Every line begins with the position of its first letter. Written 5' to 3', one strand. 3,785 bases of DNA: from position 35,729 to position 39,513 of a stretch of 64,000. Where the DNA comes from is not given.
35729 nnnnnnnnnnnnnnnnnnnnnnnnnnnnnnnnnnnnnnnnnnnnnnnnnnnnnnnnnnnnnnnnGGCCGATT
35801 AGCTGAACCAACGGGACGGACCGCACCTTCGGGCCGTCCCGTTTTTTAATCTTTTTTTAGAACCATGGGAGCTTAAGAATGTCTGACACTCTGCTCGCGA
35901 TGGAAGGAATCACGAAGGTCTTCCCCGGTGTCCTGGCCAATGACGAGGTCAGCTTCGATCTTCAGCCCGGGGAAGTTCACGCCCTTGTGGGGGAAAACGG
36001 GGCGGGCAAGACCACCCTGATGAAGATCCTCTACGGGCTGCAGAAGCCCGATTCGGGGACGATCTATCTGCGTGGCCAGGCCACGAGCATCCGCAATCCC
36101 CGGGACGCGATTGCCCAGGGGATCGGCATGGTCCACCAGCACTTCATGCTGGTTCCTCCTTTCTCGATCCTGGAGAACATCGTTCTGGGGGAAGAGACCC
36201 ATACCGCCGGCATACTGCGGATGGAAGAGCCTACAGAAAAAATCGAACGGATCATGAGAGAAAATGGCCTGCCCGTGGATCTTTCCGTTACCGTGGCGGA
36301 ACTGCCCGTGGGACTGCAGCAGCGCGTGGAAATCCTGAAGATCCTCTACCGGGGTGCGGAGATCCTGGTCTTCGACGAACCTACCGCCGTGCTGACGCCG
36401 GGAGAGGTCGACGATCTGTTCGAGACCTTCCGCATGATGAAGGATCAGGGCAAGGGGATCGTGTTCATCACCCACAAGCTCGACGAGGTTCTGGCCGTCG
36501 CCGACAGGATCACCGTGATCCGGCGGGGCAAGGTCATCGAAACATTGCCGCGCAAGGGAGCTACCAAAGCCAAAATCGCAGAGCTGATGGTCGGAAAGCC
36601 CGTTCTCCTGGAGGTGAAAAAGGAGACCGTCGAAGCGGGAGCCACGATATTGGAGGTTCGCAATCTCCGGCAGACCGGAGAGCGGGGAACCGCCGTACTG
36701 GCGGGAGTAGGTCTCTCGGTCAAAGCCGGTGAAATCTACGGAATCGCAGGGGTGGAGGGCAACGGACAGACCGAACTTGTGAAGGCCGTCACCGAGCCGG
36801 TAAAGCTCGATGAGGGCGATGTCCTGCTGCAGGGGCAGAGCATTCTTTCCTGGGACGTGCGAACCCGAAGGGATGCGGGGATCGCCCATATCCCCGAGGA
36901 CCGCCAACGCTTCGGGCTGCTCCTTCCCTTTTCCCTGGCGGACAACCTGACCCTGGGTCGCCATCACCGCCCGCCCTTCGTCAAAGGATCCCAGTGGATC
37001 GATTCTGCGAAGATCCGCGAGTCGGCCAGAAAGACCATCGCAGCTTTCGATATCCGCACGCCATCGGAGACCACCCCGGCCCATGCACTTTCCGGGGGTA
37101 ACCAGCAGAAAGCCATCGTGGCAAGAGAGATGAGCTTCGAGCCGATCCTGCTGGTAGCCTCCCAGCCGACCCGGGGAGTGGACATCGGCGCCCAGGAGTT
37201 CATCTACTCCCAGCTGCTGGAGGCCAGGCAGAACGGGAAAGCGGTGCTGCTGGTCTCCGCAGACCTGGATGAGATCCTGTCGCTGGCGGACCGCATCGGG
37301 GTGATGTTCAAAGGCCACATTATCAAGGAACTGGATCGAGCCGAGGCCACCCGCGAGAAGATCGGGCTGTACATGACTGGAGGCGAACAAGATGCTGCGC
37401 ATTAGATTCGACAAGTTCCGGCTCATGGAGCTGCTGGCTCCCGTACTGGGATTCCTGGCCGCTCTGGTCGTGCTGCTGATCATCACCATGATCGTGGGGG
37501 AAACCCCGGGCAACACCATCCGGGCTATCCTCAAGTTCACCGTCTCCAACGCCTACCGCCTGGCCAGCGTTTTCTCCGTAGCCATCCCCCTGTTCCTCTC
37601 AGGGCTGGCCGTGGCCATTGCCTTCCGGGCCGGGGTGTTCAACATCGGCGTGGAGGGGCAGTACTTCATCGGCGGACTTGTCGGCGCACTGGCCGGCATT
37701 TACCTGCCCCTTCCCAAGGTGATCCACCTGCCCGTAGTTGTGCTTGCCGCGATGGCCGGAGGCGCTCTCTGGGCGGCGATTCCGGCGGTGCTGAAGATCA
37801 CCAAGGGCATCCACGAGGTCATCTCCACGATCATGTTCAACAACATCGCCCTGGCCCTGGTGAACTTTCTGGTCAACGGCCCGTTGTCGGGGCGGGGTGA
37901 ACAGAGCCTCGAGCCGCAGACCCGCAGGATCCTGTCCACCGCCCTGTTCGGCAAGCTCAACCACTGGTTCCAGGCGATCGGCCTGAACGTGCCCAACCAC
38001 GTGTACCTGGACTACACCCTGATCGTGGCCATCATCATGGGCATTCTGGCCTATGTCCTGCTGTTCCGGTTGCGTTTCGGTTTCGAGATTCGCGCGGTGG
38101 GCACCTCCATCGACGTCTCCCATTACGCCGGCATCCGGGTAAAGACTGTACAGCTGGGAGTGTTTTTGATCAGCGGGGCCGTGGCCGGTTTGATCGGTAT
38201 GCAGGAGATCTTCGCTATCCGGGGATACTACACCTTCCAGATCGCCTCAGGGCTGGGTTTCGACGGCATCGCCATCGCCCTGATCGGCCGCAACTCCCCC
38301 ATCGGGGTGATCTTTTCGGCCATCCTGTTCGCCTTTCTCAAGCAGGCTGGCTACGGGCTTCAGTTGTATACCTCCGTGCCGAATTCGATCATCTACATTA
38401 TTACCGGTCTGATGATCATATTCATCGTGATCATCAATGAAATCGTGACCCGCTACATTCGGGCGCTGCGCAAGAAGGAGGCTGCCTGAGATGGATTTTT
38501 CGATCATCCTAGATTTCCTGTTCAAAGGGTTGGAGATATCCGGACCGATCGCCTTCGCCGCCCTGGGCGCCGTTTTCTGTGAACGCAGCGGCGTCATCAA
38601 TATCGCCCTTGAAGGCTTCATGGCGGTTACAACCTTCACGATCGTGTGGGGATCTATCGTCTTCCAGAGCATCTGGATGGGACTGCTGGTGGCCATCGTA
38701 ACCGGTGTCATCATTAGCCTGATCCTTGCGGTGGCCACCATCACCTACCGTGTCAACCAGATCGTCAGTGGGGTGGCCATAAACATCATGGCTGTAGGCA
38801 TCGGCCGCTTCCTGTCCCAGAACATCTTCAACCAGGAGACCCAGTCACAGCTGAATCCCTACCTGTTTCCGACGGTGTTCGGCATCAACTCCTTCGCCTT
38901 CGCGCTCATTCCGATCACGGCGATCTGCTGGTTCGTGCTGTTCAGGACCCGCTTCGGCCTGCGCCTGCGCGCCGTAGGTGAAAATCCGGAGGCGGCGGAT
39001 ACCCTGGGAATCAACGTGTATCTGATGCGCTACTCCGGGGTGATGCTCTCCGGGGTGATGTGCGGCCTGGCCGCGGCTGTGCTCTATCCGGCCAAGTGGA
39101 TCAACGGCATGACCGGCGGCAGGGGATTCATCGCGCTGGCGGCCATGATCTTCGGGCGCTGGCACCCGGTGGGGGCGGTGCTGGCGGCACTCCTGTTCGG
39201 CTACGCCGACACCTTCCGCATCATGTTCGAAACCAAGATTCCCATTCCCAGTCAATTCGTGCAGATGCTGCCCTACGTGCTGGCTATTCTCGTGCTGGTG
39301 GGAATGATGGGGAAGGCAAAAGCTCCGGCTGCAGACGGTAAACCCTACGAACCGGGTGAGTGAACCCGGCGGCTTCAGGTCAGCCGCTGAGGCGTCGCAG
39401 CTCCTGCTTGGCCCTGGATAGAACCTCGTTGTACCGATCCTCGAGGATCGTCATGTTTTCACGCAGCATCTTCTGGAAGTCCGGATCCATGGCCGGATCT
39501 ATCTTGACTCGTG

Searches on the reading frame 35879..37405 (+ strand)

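Call 45: search_protein_families(library=pfam, proteins=[window:35879-37405:+], max_evalue=0.00001)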
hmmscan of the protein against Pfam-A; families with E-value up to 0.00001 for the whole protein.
window:35879-37405:+ (508 aa): 2 families
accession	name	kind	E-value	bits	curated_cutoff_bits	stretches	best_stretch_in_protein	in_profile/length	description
PF00005.33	ABC_tran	-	1.2e-44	152.7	25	2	23-170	3-137/137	ABC transporter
PF13304.12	AAA_21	-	9.6e-08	32.9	27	0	33-68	1-42/304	AAA domain, putative AbiEii toxin, Type IV TA system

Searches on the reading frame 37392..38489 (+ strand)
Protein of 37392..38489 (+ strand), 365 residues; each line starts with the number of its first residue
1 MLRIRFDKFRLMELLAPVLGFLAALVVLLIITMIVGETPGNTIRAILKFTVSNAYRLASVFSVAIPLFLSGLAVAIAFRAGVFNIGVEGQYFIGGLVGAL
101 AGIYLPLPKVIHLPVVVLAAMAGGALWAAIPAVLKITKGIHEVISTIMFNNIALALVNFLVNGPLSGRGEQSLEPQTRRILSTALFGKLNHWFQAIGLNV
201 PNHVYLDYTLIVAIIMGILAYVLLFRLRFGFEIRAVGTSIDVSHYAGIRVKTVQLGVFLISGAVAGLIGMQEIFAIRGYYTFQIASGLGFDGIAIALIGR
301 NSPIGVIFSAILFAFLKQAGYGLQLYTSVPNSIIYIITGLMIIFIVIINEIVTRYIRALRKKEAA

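Call 45: search_protein_families(library=pfam, proteins=[window:37392-38489:+], max_evalue=0.00001)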
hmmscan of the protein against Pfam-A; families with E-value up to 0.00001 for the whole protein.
window:37392-38489:+ (365 aa): 1 family
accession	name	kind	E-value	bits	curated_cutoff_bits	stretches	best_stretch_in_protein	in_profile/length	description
PF02653.21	BPD_transp_2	-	5.8e-43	147.4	26.8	1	58-346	3-269/269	Branched-chain amino acid transport system / permease component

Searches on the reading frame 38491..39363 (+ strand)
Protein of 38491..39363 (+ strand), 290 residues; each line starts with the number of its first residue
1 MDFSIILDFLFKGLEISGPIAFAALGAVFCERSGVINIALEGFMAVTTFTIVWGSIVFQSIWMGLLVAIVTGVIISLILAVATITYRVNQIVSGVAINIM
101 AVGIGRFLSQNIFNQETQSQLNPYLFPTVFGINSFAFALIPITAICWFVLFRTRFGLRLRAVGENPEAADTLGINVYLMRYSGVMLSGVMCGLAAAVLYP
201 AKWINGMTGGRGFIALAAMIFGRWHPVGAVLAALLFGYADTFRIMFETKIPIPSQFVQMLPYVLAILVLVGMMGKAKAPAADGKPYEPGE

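Call 45: search_protein_families(library=pfam, proteins=[window:38491-39363:+], max_evalue=0.00001)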
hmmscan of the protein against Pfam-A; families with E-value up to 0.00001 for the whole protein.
window:38491-39363:+ (290 aa): 2 families
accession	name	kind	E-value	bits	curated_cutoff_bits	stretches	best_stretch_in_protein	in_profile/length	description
PF02653.21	BPD_transp_2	-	1e-42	146.6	26.8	1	11-269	3-269/269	Branched-chain amino acid transport system / permease component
PF01032.23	FecCD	-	6.5e-07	29.1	26.5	1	42-204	84-244/311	FecCD transport family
